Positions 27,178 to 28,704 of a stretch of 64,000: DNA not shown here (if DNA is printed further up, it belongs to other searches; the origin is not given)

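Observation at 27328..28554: Spo11/TopoVIA homolog in an AT-rich amoeba-like genome, with a non-canonical D-x-N in the second Toprim acidic motif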

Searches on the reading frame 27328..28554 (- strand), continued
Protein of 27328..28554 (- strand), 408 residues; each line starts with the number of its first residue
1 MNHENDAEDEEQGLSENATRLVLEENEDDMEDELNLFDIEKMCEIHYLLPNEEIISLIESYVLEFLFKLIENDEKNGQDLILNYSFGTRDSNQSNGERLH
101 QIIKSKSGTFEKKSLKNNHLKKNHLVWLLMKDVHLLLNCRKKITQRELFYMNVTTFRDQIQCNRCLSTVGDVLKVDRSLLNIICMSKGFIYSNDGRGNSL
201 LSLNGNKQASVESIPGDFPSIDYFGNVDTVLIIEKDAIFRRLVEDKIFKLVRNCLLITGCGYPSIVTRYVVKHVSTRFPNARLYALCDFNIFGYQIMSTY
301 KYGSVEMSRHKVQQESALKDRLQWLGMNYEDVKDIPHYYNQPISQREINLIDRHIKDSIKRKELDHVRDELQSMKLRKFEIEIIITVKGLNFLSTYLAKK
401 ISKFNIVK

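Call 24: list_cluster_members(proteins=[P0200, P0202, P0203, P0204, P0205, P0206, P0207, P0209, P0208, P0211])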
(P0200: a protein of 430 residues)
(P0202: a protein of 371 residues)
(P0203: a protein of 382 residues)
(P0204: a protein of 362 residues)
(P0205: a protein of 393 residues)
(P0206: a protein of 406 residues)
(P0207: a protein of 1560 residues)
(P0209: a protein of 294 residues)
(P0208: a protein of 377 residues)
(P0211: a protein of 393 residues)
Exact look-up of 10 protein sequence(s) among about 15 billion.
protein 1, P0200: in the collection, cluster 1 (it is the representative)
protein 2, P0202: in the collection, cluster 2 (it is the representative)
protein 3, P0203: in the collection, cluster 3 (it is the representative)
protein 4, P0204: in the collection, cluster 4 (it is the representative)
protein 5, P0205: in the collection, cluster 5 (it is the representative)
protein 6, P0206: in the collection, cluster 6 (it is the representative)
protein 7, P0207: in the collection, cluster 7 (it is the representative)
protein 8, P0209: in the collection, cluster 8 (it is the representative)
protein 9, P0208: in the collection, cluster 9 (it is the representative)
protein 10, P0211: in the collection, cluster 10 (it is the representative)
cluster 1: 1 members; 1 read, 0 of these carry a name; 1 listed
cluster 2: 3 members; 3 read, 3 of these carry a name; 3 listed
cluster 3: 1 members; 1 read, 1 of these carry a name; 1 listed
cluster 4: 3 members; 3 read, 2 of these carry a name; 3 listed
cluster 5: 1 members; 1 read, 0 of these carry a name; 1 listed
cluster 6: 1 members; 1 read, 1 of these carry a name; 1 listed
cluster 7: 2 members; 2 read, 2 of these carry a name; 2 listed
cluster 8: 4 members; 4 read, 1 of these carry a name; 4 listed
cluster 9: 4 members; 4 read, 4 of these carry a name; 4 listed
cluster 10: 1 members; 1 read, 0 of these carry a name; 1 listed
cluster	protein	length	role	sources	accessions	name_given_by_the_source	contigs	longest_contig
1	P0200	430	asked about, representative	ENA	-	-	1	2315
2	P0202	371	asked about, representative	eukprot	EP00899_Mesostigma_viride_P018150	jgi/Mesvir1/26336/Mv22513-RA.2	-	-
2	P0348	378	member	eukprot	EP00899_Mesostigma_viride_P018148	jgi/Mesvir1/26334/Mv22513-RA.1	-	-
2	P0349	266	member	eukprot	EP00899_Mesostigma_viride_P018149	jgi/Mesvir1/26335/Mv22513-RA.3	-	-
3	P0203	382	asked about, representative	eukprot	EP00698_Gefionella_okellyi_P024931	TRINITY_DN8953_c0_g1_i2.p1 TRINITY_DN8953_c0_g1~~TRINITY_DN8953_c0_g1_i2.p1 ORF ...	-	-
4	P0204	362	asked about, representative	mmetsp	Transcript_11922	Transcript_11922/g.18026 ORF Transcript_11922/g.18026 Transcript_11922/m.18026 ...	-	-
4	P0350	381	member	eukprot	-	CAMPEP_0185021960 /NCGR_PEP_ID=MMETSP1103-20130426/4663_1 /TAXON_ID=36769 ...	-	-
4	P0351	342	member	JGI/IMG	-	-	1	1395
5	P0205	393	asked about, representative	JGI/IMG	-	-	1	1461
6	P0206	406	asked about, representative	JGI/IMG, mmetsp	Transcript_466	Transcript_466/g.1770 ORF Transcript_466/g.1770 Transcript_466/m.1770 type:complete ...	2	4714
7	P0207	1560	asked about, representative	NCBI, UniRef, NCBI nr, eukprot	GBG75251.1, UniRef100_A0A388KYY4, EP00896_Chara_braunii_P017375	hypothetical protein CBR_g19885 [Chara braunii] | DNA topoisomerase (ATP-hydrolyzing) n=1 Tax=Chara braunii TaxID=69332 ... | GBG75251.1 hypothetical protein CBR_g19885 [Chara braunii]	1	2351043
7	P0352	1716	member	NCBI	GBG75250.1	hypothetical protein CBR_g19885, partial [Chara braunii]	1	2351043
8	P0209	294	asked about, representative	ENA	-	-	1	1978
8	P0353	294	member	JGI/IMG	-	meiotic recombination protein SPO11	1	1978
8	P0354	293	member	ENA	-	-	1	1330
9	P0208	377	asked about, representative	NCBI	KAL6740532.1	hypothetical protein Aduo_013881 [Ancylostoma duodenale]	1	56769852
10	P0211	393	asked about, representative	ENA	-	-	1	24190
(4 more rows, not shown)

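Call 27: list_cluster_members(proteins=[P0253, P0314, P0223, P0236, P0214, P0275, P0217, P0342, P0213, P0218])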
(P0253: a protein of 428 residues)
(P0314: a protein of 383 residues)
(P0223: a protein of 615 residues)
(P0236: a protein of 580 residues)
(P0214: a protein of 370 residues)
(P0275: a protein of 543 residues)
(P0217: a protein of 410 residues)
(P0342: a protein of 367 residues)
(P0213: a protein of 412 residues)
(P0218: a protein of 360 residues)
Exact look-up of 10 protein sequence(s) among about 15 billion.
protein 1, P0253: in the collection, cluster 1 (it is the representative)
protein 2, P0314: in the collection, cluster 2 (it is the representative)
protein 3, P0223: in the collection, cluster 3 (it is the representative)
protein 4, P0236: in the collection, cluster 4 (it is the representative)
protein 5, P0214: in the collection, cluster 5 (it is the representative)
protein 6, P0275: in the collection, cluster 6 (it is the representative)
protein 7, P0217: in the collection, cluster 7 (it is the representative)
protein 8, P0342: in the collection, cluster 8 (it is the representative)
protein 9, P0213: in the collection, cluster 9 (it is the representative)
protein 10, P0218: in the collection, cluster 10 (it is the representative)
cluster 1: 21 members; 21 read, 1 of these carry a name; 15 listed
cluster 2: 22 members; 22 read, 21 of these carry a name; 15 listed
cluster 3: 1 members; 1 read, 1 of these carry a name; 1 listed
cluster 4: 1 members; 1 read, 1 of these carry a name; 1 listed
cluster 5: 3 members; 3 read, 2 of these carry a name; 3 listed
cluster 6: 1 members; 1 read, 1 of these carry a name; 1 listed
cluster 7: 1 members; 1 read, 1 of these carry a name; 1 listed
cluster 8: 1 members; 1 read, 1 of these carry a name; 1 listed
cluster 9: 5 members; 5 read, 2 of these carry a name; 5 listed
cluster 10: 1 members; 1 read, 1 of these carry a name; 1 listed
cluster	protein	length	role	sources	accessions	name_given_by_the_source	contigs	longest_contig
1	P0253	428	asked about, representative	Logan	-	-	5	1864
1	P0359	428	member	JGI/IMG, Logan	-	meiotic recombination protein SPO11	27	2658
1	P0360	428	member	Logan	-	-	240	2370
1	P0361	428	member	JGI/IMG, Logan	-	-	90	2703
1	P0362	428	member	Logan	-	-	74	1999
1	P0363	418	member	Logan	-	-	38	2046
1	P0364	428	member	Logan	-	-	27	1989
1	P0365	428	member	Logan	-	-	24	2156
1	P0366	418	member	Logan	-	-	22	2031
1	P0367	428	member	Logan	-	-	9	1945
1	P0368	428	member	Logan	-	-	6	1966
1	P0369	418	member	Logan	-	-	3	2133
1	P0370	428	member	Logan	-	-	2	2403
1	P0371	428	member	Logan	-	-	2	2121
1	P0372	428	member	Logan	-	-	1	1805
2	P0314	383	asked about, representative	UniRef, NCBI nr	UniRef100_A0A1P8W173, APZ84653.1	DNA topoisomerase (ATP-hydrolyzing) n=1 Tax=Zea luxurians TaxID=15945 ... | initiator of meiotic double stranded breaks SPO11-1 [Zea luxurians]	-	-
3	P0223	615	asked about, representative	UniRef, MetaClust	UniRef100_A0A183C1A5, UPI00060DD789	DNA topoisomerase (ATP-hydrolyzing) n=1 Tax=Globodera pallida TaxID=36090 ... | status=active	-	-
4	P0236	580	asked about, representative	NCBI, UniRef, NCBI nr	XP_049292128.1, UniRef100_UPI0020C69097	meiotic recombination protein SPO11 [Anopheles funestus] | meiotic recombination protein SPO11 n=1 Tax=Anopheles funestus TaxID=62324 ...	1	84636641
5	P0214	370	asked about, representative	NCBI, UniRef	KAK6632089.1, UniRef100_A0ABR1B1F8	hypothetical protein RUM44_007119 [Polyplax serrata] | DNA topoisomerase (ATP-hydrolyzing) n=1 Tax=Polyplax serrata TaxID=468196 ...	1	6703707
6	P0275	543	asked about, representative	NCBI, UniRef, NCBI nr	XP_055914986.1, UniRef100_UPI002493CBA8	meiotic recombination protein W68 [Eupeodes corollae] | meiotic recombination protein W68 n=1 Tax=Eupeodes corollae TaxID=290404 ...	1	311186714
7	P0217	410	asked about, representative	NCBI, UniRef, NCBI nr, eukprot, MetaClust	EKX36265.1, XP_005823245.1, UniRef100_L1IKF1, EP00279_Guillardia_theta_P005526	meiosis-specific transesterase [Guillardia theta CCMP2712] | DNA topoisomerase (ATP-hydrolyzing) n=1 Tax=Guillardia theta (strain CCMP2712) ... | XP_005823245.1 meiosis-specific transesterase [Guillardia theta CCMP2712]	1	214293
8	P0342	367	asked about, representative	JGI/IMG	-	meiotic recombination protein SPO11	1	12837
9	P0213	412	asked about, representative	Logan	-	-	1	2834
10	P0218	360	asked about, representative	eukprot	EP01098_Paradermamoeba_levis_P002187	TRINITY_DN12585_c0_g1_i1.p1 TRINITY_DN12585_c0_g1~~TRINITY_DN12585_c0_g1_i1.p1 ORF ...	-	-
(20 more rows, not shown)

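Call 43: search_solved_structures(query=A1, max_evalue=0.00001, show_alignments=3)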
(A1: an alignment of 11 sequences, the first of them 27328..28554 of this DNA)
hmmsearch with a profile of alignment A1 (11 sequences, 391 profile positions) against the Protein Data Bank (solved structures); distinct sequences matched with E-value up to 0.00001: 5.
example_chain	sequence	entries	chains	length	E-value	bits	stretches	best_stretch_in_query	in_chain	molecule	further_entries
2zbk_A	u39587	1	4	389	1.4e-48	168.9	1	40-390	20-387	Type II DNA topoisomerase VI subunit A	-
1d3y_A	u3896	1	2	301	5.9e-36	127.3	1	99-387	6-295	DNA TOPOISOMERASE VI A SUBUNIT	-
8urq_A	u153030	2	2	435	5.5e-32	114.3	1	29-286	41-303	Meiosis-specific protein SPO11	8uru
2q2e_A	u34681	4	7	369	6.1e-25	91.1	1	117-388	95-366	Type II DNA topoisomerase VI subunit A | Type 2 DNA topoisomerase 6 subunit A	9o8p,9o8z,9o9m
9o0g_A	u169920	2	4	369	3.6e-24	88.5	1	117-388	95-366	Type 2 DNA topoisomerase 6 subunit A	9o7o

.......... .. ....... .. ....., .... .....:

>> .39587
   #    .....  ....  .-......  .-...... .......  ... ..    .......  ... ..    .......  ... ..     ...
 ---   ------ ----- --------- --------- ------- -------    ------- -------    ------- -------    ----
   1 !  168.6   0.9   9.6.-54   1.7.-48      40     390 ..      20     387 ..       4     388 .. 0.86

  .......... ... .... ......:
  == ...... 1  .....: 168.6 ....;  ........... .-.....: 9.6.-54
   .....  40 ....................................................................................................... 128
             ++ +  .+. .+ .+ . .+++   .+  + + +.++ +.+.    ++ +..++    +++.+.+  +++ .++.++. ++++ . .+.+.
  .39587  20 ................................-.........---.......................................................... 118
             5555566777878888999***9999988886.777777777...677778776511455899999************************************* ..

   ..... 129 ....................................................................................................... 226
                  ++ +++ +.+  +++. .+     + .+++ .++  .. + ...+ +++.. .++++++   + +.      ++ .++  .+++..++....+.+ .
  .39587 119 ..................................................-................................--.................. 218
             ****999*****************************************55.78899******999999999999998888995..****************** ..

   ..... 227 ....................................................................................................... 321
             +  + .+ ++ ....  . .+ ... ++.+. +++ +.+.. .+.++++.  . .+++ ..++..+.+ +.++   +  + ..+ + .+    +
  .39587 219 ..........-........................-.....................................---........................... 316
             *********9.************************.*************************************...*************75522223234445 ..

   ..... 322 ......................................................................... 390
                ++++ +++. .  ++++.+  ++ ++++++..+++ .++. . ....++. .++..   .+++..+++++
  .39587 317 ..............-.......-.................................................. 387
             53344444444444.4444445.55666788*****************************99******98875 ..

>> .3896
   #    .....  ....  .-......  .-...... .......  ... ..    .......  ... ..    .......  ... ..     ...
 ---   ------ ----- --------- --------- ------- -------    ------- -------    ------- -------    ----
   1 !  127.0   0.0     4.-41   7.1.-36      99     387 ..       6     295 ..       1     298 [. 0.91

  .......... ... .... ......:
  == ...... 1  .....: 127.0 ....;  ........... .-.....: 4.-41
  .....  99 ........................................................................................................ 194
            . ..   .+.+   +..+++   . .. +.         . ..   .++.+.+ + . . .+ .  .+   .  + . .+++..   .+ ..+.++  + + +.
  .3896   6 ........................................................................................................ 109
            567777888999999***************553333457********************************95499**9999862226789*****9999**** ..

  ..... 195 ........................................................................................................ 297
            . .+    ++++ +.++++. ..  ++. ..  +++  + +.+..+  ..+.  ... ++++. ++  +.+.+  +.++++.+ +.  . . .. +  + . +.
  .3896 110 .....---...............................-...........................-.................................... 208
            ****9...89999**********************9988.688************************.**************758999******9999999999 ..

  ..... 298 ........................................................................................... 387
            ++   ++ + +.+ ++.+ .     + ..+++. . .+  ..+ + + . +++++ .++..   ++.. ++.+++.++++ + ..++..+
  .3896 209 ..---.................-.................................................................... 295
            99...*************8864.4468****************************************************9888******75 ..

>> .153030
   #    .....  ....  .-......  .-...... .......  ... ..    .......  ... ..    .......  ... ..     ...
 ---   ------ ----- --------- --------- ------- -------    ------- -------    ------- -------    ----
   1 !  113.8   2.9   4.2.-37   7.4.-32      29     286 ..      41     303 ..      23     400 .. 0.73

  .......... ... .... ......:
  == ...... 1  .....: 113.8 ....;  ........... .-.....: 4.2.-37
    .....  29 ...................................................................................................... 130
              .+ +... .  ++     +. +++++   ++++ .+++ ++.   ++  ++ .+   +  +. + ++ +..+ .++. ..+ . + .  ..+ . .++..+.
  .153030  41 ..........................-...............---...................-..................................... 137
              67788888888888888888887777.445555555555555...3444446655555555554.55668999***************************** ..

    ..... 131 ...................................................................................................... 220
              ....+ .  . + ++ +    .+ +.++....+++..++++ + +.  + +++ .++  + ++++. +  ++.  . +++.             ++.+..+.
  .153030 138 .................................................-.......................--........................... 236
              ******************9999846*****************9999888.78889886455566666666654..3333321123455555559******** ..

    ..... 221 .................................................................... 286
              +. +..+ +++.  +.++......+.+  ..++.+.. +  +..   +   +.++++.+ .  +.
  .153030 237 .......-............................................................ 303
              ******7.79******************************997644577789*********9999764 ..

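Call 51: find_encoding_contigs(protein=P0001, flank=6000, max_places=3)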
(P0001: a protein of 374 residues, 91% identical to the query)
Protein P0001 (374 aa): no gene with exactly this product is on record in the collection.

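Call 52: find_encoding_contigs(protein=P0003, flank=6000, max_places=2)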
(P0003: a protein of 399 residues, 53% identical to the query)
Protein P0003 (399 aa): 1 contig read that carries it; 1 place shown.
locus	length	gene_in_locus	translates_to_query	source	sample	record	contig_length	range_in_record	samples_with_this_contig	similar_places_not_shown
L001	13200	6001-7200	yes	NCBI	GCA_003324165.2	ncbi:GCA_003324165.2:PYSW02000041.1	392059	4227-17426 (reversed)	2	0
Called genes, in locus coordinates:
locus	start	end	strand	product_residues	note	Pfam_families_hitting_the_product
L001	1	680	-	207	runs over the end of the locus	PF00957:Synaptobrevin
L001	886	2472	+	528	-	PF08572:PRP3, PF06544:Prp3_C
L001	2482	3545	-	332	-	-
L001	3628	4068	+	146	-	-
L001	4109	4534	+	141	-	-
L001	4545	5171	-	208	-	PF21730:Vma22_CCDC115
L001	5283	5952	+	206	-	PF05603:Hikeshi-like_N, PF21057:Hikeshi-like_C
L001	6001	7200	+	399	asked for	PF04406:TP6A_N, PF21180:TOP6A-Spo11_Toprim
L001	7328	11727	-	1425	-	-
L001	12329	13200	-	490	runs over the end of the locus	-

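Call 57: predict_structure(alignment_id=A3)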
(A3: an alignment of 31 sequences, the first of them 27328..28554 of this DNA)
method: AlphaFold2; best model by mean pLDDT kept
length: 408 residues; sequences in the alignment: 31
mean_pLDDT: 74.4   pTM: 0.59
mean pLDDT of the five models: 74.4, 73.7, 69.7, 65.3, 65.3
residues with pLDDT >= 90: 99; 70-90: 180; 50-70: 48; < 50: 81
segments of 3 or more residues with pLDDT < 50: 1-47, 84-114
pLDDT, mean of each block of 10 residues (from residue 1): 40 41 41 43 49 84 77 59 46 40 38 52 87 91 78 84 85 78 71 83 73 76 90 89 86 89 81 93 94 91 63 69 89 90 95 91 87 95 84 88 66
secondary structure, 60 per line:
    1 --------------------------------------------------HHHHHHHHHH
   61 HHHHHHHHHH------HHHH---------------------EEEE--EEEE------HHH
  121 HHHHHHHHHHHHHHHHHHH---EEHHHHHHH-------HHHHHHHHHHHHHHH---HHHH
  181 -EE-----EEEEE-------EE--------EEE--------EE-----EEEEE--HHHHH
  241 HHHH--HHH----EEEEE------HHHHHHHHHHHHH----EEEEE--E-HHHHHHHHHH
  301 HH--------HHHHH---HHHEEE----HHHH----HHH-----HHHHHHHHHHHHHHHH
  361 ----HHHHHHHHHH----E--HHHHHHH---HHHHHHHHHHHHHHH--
elements in order: H51-70 H77-80 E102-105 E108-111 H118-139 H145-151 H159-173 H177-180 E189-193 E211-213 E229-233 H236-244 E254-258 H265-277 E282-286 H291-302 H311-315 E322-324 H329-332 H345-360 H365-374 H382-388 H392-406
